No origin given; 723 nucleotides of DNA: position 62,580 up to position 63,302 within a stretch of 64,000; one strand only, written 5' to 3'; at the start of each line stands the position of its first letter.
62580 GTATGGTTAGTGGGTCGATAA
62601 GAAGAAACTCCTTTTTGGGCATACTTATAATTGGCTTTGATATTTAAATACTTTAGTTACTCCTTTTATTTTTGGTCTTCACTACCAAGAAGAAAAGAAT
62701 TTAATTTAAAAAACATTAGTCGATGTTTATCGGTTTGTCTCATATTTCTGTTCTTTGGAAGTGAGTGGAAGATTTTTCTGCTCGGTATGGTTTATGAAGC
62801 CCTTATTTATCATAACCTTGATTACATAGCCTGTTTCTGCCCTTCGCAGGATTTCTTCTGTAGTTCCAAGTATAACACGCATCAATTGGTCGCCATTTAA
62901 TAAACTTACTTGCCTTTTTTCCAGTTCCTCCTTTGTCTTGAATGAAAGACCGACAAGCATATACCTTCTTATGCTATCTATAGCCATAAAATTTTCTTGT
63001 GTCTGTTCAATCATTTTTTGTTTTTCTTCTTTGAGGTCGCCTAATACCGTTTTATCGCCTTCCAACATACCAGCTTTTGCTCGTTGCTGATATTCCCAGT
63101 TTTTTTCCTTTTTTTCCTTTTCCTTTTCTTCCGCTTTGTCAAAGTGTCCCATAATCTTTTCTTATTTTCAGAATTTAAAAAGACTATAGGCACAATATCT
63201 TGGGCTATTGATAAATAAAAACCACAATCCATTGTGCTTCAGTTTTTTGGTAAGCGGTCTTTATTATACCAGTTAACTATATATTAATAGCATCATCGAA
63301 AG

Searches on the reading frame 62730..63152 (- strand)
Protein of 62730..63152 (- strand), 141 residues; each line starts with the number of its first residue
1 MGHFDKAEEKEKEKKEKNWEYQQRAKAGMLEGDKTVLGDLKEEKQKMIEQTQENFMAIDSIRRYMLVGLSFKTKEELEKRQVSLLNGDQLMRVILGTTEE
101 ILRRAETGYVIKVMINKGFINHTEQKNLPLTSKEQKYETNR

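Call 12: find_encoding_contigs(protein=window:62730-63152:-, flank=10000, max_places=6)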
Protein seq(141 aa) (141 aa): 2 contigs read that carry it; 2 places shown.
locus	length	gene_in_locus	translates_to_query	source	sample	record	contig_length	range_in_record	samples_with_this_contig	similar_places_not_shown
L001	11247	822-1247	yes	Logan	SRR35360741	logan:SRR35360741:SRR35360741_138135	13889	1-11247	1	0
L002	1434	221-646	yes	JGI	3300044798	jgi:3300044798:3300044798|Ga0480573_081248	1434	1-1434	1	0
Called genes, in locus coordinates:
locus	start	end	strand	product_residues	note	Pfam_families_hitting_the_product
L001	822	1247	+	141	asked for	-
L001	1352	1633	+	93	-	-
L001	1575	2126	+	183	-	-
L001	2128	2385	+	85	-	-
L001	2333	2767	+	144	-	-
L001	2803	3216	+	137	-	-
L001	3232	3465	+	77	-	-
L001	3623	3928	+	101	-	-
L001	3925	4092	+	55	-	-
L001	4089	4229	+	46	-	-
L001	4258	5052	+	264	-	-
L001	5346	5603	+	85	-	-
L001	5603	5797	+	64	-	-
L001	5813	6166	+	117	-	-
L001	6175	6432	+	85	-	-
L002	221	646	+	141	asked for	-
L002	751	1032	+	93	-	-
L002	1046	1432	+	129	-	?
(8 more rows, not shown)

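Call 21: find_related_loci(query=window:62730-63152:-, collection=viral_contigs, flank=10000)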
Query window:62730-63152:- (141 aa) in viral_contigs; peptide patterns used: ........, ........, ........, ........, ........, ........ (x = any residue, [..] = any of these).
107 stretches matched a pattern, but none encodes a relative of the query by tblastn (E <= 1e-3).

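Call 23: find_homologous_proteins(query=window:62730-63152:-, max_evalue=0.01)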
Query window:62730-63152:- (141 aa): 5 proteins with E <= 0.01 among 63 candidates.
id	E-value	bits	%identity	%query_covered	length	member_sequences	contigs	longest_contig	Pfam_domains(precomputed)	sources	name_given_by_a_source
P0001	5.8e-83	293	100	100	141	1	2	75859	-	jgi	jgi:hypothetical protein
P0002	5.4e-73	261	89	100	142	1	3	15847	-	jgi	jgi:hypothetical protein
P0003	3.0e-48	181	65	100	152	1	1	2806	-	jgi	jgi:hypothetical protein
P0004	6.0e-43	164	62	88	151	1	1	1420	-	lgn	-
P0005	6.3e-37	144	56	86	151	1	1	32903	-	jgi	jgi:hypothetical protein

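Call 24: find_encoding_contigs(protein=P0002, flank=10000, max_places=6)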
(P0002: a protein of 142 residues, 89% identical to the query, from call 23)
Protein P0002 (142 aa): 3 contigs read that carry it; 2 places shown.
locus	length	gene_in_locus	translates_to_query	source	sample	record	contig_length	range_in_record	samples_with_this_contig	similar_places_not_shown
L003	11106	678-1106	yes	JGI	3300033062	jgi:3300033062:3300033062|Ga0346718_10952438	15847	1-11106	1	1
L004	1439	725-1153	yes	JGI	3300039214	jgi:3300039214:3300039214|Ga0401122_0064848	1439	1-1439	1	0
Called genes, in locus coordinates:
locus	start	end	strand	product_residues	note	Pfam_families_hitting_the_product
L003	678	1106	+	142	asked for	-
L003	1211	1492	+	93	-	-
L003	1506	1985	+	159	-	-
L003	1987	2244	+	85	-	-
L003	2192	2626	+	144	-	-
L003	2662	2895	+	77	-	-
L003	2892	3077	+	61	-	-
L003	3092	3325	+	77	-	-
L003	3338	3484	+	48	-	-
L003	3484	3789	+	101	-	-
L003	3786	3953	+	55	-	-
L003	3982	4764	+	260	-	-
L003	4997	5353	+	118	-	-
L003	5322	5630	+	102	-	-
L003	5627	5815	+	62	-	-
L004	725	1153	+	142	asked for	-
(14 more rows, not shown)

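Call 25: find_encoding_contigs(protein=P0005, flank=10000, max_places=6)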
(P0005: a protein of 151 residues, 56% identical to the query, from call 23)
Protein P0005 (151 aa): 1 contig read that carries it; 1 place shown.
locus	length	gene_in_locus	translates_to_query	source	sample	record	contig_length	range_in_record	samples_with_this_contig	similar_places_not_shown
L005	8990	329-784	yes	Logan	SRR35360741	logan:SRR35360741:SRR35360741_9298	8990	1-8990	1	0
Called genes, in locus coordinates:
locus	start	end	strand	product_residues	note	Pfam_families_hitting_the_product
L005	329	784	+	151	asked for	-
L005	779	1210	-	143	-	-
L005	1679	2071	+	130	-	-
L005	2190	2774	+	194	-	-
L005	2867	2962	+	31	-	-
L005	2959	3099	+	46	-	-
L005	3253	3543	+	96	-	-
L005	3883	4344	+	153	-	-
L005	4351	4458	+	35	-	-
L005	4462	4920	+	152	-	PF08719:NADAR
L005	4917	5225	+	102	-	-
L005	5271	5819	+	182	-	-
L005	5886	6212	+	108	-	-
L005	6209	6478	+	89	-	-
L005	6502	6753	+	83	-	-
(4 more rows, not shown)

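Call 26: find_encoding_contigs(protein=P0003, flank=10000, max_places=6)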
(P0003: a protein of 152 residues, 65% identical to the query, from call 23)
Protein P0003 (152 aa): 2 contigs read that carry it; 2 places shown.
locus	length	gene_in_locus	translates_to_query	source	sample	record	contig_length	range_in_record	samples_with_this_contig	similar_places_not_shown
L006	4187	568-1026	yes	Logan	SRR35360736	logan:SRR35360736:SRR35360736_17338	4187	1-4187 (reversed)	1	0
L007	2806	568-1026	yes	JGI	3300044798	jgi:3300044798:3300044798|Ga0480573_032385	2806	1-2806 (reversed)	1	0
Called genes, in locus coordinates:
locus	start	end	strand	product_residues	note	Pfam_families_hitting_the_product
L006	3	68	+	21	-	?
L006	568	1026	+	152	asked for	-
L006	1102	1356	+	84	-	-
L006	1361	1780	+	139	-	-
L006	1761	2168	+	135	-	-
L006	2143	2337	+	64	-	-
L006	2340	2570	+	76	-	-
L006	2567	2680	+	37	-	-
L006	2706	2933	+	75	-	-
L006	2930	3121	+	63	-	-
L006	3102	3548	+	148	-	-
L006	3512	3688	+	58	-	-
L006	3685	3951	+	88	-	-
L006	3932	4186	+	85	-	?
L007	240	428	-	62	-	-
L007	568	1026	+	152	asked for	-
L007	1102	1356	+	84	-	-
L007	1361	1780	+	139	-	-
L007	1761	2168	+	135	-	-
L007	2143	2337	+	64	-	-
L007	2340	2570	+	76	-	-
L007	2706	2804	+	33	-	?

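Call 30: find_related_loci(query=A3, collection=metagenome_contigs, flank=10000)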
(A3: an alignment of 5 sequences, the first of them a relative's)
Query A3 (141 aa) in metagenome_contigs; peptide patterns used: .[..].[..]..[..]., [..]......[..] (x = any residue, [..] = any of these).
600 stretches matched a pattern, but none encodes a relative of the query by tblastn (E <= 1e-3).

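Call 43: find_encoding_contigs(protein=P0004, flank=10000, max_places=6)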
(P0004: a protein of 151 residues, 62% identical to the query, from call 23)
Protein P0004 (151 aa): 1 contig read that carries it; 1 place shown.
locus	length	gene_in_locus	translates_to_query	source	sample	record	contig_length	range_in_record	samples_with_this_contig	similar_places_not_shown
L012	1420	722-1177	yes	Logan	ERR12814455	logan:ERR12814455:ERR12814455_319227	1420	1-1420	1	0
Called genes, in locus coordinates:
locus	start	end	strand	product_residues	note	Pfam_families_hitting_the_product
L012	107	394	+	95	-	-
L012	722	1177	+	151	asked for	-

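Call 52: search_protein_families(library=pfam, proteins=[window:62730-63152:-], max_evalue=1)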
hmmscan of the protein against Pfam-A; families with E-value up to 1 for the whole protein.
window:62730-63152:- (141 aa): 0 families

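Call 69: search_solved_structures(query=window:62730-63152:-, max_evalue=5)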
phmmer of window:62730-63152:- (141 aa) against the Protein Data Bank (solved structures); distinct sequences matched with E-value up to 5: 5.
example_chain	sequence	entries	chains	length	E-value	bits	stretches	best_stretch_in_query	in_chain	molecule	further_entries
7udj_H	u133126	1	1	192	0.021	18.1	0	77-124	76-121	De novo designed helical repeat protein RPB_PEW3_R4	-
5bqt_A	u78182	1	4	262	0.44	13.8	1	21-138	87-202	Putative HTH-type transcriptional regulator TrmBL2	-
5box_A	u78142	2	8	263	0.44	13.8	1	21-138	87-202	Putative HTH-type transcriptional regulator TrmBL2 | TrmBL2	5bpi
5bpd_A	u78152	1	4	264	0.46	13.7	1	21-138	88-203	TrmBL2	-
8g60_LL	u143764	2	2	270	1.6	12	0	26-64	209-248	eL13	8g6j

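Call 80: predict_structure(alignment_id=A3)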
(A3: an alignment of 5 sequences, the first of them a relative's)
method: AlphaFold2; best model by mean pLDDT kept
length: 141 residues; sequences in the alignment: 5
mean_pLDDT: 71.1   pTM: 0.47
mean pLDDT of the five models: 71.1, 67.8, 64.1, 57.0, 54.7
residues with pLDDT >= 90: 0; 70-90: 89; 50-70: 38; < 50: 14
segments of 3 or more residues with pLDDT < 50: 1-3, 131-141
pLDDT, mean of each block of 10 residues (from residue 1): 59 79 68 64 77 67 84 88 75 80 77 82 62 39 35
secondary structure, 60 per line:
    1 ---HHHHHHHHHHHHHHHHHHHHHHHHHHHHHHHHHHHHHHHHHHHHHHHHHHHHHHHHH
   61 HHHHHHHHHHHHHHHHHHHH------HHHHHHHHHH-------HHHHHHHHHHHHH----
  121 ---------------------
elements in order: H4-80 H87-96 H104-116

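Call 82: fold_search(model_id=the predicted structure, library=pdb)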
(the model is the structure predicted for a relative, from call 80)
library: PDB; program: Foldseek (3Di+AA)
matches with E <= 10: 27; with E <= 0.001: 0
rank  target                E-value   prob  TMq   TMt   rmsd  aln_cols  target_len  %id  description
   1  4p5o_C                8.5e-01  0.84  0.40  0.19   2.4        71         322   21  Structure of an RBX1-UBC12~NEDD8-CUL1-DCN1 complex: a RING-E3-E2~ubiquitin-like protein-substrate intermediate trapped (released 2014-07-02)
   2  4p5o_A                1.4e+00  0.72  0.40  0.19   2.4        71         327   21  Structure of an RBX1-UBC12~NEDD8-CUL1-DCN1 complex: a RING-E3-E2~ubiquitin-like protein-substrate intermediate trapped (released 2014-07-02)
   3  3tdz_D                2.0e+00  0.57  0.34  0.58   2.1        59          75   19  N-terminal acetylation acts as an avidity enhancer within an interconnected multiprotein complex: Structure of a human (released 2011-10-12)
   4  8b9d_4                2.2e+00  0.57  0.36  0.08   2.1        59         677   15  Human replisome bound by Pol Alpha (released 2023-08-09)
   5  6agj_B                3.0e+00  0.13  0.27  0.14   4.9        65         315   15  Crystal Structure of EFHA2 in Apo State (released 2019-01-23)
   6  6e1f_A                3.4e+00  0.16  0.27  0.39   4.1        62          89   11  Crystal structure of the SWIRM domain of human histone lysine-specific demethylase LSD1 (released 2019-07-10)
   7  2do7_MODEL_1_A        3.8e+00  0.28  0.32  0.42   2.8        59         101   10  Solution structure of the winged helix-turn-helix motif of human CUL-4B (released 2007-04-17)
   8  9ire_A                4.3e+00  0.15  0.31  0.30   4.6        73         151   15  CRYSTAL STRUCTURE OF Bacillus cereus FERRIC UPTAKE REGULATOR (released 2025-07-23)
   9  4pio_A                4.6e+00  0.04  0.17  0.10   5.4        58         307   10  Ergothioneine-biosynthetic methyltransferase EgtD in complex with N,N-dimethylhistidine and SAH (released 2014-12-03)
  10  9eg8_J                5.9e+00  0.18  0.31  0.14   2.5        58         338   12  Cryo-EM structure of COP9 signalosome precatalytic state with neddylated cullin-4A (released 2025-12-03)
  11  8wma_C                5.9e+00  0.12  0.24  0.36   3.5        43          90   12  Fzd4/DEP complex (local refined) (released 2024-09-11)
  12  9lxd_B                6.6e+00  0.21  0.33  0.59   2.1        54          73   13  Structure of DNA-free MCM SH at 3.2 Angstroms resolution (released 2026-02-18)
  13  8g2z_2C               6.6e+00  0.07  0.25  0.14   6.7        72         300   15  48-nm doublet microtubule from Tetrahymena thermophila strain CU428 (released 2023-06-14)
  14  3il2_A                7.1e+00  0.05  0.21  0.15   8.7        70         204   14  Crystal structure of a Rex-family repressor R90D mutant/DNA complex from Thermus aquaticus (released 2010-06-09)
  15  9qf4_As               7.5e+00  0.04  0.20  0.35   5.2        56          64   14  Structure of P. furiosus 70S ribosome grown at 95 degC (released 2025-11-05)
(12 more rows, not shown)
